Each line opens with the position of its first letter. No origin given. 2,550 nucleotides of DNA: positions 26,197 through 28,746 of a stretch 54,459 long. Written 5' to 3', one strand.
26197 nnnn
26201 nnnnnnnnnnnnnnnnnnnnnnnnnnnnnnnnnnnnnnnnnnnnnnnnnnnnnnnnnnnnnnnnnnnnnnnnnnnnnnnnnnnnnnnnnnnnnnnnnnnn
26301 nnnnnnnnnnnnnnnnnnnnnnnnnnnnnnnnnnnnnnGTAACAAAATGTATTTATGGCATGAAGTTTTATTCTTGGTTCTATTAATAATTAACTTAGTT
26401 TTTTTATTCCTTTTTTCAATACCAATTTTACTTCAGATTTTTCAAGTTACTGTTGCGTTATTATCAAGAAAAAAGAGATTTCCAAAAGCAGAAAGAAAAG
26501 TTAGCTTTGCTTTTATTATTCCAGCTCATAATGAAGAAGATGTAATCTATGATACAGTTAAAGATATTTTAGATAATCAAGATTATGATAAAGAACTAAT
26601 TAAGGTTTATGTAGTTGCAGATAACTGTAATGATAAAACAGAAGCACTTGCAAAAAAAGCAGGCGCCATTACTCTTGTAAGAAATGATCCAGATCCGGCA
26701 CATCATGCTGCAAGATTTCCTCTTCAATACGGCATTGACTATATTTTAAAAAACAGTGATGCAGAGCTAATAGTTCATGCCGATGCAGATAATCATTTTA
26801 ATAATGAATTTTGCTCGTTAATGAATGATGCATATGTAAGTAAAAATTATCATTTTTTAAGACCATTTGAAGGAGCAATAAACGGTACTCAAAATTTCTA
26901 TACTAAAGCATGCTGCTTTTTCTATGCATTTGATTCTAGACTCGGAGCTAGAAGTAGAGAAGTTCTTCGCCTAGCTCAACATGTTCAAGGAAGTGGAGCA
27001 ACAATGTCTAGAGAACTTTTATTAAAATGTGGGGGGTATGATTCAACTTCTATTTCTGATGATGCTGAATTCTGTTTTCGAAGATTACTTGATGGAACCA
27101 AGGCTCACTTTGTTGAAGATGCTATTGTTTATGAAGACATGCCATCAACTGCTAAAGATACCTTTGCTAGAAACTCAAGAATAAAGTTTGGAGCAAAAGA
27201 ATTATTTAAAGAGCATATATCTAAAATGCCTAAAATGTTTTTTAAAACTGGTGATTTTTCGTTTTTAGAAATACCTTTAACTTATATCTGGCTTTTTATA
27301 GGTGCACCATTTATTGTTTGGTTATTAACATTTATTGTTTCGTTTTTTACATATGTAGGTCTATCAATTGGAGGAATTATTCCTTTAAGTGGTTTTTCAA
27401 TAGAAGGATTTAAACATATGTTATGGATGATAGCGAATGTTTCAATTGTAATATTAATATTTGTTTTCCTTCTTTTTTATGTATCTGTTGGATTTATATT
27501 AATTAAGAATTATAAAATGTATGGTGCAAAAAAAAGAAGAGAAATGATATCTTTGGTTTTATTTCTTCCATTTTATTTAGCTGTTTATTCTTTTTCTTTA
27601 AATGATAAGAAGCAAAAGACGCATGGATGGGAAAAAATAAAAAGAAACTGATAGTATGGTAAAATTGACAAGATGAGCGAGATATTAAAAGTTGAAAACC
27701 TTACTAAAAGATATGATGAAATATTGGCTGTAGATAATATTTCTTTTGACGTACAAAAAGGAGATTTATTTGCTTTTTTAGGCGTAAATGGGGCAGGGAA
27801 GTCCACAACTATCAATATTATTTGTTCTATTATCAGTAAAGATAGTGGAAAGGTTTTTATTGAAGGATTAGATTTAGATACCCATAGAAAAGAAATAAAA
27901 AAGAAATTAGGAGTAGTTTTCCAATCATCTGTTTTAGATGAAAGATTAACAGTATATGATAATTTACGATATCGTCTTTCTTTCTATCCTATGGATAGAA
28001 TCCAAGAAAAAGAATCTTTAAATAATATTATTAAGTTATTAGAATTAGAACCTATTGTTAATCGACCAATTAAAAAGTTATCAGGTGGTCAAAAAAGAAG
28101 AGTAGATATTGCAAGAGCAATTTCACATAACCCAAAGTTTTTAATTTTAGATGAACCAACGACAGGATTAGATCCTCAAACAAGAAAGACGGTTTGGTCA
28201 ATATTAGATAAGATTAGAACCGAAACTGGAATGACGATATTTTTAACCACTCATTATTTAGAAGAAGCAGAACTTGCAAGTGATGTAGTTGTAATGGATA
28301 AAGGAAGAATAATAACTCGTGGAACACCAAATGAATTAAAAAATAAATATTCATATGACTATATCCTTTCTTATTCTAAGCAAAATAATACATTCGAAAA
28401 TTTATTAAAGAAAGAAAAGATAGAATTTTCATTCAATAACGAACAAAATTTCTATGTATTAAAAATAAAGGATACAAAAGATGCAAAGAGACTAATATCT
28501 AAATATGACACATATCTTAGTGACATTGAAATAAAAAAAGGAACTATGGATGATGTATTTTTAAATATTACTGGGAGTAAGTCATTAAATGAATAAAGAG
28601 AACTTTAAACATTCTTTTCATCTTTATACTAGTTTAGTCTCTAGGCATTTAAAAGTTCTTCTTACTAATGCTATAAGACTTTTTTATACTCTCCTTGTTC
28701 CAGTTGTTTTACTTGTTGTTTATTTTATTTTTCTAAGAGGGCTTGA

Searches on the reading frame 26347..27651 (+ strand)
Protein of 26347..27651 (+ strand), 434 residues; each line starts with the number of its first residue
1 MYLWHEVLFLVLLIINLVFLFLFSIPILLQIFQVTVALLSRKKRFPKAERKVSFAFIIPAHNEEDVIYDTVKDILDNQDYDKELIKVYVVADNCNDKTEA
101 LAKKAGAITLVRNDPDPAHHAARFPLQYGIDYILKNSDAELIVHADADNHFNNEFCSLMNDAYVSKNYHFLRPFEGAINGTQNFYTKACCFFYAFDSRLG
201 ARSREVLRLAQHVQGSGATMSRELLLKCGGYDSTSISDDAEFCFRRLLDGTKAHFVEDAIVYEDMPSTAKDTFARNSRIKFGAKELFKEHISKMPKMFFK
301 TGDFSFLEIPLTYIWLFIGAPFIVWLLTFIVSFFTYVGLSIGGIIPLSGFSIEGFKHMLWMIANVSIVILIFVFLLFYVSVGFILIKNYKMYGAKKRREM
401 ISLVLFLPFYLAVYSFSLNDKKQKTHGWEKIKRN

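Call 10: search_protein_families(library=pfam, proteins=[window:26347-27651:+])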
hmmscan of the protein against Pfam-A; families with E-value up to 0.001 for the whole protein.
window:26347-27651:+ (434 aa): 4 families
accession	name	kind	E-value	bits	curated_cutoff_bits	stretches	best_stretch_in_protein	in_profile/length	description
PF13632.12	Glyco_trans_2_3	-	4.8e-18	66.1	27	1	142-371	2-184/198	Glycosyl transferase family group 2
PF13641.12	Glyco_tranf_2_3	-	2e-12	48.1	27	1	54-278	3-226/230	Glycosyltransferase like family 2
PF00535.33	Glycos_transf_2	-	7e-09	36.3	23.3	1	56-170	2-110/168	Glycosyl transferase family 2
PF13704.12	Glyco_tranf_2_4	-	0.00062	20.7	27.5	0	86-156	21-89/98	Glycosyl transferase family 2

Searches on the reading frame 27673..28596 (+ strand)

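Call 10: search_protein_families(library=pfam, proteins=[window:27673-28596:+])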
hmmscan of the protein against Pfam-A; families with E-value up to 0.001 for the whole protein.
window:27673-28596:+ (307 aa): 4 families
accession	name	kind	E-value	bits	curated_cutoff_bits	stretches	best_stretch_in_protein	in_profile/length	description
PF00005.33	ABC_tran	-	1.7e-36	126.3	25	1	21-164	2-137/137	ABC transporter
PF13304.12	AAA_21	-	1.4e-10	42.1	27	1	130-194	232-298/304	AAA domain, putative AbiEii toxin, Type IV TA system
PF13732.12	DrrA1-3_C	-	5.4e-07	30.7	27.4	1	217-299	1-80/81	ATP-binding protein DrrA1-3-like, C-terminal domain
PF02463.25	SMC_N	-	0.00029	20.8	40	0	34-205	28-211/220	RecF/RecN/SMC N terminal domain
